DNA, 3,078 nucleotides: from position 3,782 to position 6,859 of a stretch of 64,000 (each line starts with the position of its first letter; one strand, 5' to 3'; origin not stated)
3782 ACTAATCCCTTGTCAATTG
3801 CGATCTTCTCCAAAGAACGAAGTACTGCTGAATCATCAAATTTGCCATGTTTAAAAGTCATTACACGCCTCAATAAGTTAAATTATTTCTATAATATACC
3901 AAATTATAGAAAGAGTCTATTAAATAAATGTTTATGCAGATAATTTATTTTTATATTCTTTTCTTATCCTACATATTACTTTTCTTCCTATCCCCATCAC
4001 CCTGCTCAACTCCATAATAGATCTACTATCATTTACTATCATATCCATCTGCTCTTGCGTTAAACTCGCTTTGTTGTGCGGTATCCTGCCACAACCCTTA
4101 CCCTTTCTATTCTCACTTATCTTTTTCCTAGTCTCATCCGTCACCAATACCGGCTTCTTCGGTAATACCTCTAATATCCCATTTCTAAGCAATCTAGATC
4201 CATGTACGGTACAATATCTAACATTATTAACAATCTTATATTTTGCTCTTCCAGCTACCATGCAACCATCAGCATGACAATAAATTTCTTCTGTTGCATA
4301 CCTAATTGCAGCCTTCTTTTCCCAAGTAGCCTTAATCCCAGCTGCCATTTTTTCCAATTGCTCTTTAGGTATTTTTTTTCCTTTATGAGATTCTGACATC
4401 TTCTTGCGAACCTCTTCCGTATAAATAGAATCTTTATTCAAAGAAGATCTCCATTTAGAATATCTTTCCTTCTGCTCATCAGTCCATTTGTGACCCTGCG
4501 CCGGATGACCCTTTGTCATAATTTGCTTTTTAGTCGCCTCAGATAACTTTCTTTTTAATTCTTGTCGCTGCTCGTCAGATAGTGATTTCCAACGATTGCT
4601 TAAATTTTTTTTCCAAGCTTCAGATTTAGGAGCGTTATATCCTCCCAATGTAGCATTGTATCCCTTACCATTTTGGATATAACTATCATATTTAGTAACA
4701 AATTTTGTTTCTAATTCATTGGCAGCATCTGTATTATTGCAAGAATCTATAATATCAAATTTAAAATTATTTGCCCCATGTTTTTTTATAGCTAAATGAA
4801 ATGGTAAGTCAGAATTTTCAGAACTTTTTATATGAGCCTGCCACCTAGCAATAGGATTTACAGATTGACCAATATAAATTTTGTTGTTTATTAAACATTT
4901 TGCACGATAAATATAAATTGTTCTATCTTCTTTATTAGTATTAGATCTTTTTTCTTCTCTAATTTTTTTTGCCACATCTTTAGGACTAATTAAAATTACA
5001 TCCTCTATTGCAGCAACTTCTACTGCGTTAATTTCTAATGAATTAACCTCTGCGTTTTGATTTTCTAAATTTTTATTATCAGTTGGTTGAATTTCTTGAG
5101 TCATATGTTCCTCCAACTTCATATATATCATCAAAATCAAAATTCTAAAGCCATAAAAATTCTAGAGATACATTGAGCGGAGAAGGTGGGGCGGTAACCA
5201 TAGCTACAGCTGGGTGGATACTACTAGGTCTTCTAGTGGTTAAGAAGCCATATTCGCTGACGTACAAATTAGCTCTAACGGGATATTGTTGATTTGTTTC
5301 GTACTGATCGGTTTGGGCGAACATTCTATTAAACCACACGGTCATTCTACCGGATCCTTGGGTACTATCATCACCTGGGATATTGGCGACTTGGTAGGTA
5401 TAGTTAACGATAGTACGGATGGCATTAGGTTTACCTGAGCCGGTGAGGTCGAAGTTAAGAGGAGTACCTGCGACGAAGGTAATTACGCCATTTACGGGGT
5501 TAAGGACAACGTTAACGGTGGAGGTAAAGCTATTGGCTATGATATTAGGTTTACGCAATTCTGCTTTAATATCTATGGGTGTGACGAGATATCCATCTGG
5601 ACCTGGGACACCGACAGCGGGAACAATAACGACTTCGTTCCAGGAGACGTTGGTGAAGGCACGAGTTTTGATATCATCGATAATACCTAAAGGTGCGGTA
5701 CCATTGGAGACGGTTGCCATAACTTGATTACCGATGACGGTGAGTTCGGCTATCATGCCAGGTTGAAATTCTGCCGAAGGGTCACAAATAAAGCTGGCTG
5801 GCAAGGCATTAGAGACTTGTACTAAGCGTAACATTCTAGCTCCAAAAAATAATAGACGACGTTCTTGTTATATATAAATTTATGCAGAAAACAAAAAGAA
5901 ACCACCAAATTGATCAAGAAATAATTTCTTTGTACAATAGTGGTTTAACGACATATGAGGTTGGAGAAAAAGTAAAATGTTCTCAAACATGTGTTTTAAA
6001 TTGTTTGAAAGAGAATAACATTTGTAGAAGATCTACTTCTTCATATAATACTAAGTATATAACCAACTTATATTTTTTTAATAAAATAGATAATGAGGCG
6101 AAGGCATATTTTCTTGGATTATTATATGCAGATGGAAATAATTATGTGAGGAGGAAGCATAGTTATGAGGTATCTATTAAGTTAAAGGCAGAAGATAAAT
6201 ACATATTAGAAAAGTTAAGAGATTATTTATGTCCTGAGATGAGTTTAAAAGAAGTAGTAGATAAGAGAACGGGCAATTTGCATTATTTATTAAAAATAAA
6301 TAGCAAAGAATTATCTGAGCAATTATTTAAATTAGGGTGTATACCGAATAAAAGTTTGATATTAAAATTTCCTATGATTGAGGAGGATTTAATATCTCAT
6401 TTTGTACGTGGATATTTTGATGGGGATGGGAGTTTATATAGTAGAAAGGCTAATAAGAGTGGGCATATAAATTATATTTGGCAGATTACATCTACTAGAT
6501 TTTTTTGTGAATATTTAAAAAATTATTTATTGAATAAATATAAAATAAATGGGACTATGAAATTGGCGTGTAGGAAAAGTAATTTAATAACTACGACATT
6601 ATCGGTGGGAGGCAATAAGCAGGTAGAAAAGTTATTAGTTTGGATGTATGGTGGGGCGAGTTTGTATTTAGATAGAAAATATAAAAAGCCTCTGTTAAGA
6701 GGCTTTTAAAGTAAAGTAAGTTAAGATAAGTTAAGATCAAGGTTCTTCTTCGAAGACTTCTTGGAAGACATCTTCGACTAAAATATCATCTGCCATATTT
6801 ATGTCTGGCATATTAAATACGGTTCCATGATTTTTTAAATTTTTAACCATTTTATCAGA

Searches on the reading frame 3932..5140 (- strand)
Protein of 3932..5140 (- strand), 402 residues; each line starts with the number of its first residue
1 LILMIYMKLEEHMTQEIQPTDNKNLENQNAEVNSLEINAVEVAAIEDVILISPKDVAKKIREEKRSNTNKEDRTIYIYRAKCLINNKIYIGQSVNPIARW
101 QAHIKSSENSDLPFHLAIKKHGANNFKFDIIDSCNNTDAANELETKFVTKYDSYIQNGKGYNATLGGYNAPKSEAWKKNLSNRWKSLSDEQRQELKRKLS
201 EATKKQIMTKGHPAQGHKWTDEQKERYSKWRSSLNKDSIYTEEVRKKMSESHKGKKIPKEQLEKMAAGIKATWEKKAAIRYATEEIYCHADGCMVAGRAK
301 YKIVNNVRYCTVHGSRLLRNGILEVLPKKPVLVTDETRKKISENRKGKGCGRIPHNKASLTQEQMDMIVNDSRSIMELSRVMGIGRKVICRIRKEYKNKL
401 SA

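Call 7: search_protein_families(library=pfam, proteins=[window:3932-5140:-], max_evalue=0.001)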
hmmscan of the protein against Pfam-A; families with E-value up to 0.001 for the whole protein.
window:3932-5140:- (402 aa): 2 families
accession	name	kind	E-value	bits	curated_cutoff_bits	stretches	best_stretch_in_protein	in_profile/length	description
PF01541.30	GIY-YIG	-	1.4e-08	35.4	22.6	1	76-153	3-74/78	GIY-YIG catalytic domain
PF07460.16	NUMOD3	-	0.00032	21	20.4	0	241-256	5-20/37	NUMOD3 motif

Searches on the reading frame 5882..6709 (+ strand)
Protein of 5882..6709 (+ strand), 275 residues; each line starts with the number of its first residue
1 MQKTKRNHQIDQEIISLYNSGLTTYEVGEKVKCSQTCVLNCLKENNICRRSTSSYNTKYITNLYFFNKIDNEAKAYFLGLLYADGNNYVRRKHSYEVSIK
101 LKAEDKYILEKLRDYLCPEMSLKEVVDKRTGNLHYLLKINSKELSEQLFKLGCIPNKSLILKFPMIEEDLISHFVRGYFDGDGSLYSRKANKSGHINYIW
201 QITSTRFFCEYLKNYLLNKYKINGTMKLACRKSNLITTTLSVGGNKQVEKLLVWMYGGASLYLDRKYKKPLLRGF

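Call 7: search_protein_families(library=pfam, proteins=[window:5882-6709:+], max_evalue=0.001)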
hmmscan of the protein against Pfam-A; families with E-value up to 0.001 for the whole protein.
window:5882-6709:+ (275 aa): 1 family
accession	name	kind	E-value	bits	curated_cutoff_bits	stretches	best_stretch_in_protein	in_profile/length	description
PF14528.11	LAGLIDADG_3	-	1.1e-08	35.6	22.5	1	171-249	3-75/82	LAGLIDADG-like domain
